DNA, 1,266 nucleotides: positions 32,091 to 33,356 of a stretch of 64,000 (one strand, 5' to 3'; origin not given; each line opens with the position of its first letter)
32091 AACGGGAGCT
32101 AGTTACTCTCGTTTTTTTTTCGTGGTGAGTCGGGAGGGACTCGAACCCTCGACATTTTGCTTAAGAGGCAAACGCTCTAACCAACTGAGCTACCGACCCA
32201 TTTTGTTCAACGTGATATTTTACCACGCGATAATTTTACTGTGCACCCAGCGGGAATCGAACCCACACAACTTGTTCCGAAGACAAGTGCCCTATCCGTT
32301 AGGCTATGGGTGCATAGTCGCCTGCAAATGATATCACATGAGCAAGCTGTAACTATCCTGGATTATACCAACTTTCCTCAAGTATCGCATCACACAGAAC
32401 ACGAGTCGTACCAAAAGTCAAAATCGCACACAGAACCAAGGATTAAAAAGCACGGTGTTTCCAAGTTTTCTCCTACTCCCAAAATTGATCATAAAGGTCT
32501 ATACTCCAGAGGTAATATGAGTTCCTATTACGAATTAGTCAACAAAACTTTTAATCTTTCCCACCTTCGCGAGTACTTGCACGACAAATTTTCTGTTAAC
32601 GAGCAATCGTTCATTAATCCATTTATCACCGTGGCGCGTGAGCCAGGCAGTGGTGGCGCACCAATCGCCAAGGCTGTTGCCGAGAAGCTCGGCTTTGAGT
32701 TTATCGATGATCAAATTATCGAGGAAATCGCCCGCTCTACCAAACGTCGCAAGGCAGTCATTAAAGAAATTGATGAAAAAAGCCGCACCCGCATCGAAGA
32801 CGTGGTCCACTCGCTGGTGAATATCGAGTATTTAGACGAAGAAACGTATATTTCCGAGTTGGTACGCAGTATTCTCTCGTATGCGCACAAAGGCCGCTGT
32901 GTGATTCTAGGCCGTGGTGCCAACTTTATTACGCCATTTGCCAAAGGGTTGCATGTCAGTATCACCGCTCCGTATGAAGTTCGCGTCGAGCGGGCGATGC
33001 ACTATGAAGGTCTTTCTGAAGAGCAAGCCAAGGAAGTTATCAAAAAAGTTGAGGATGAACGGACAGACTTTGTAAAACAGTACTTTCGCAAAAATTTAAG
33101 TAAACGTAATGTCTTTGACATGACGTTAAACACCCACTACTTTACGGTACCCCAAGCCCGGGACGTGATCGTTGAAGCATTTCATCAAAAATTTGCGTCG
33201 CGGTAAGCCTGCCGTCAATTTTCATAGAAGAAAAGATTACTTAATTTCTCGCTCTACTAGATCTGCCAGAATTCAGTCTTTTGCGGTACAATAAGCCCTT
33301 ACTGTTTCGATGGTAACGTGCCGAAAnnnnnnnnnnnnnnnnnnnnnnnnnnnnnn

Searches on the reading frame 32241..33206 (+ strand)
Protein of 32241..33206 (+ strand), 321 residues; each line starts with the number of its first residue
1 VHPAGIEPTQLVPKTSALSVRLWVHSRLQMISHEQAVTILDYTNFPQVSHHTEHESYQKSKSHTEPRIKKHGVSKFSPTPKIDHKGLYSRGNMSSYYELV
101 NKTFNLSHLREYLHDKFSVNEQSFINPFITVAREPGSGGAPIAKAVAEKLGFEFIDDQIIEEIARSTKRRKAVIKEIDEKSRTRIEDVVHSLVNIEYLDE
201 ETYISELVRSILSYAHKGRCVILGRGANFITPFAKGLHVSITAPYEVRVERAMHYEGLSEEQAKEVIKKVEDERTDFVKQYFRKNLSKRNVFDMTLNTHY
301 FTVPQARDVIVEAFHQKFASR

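Call 55: search_protein_families(library=pfam, max_evalue=0.000001, proteins=[window:32241-33206:+])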
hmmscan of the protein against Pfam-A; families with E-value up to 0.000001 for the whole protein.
window:32241-33206:+ (321 aa): 1 family
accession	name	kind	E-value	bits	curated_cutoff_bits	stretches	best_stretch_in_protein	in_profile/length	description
PF13189.12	Cytidylate_kin2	-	8.5e-40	137.2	28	1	129-299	2-175/176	Cytidylate kinase-like family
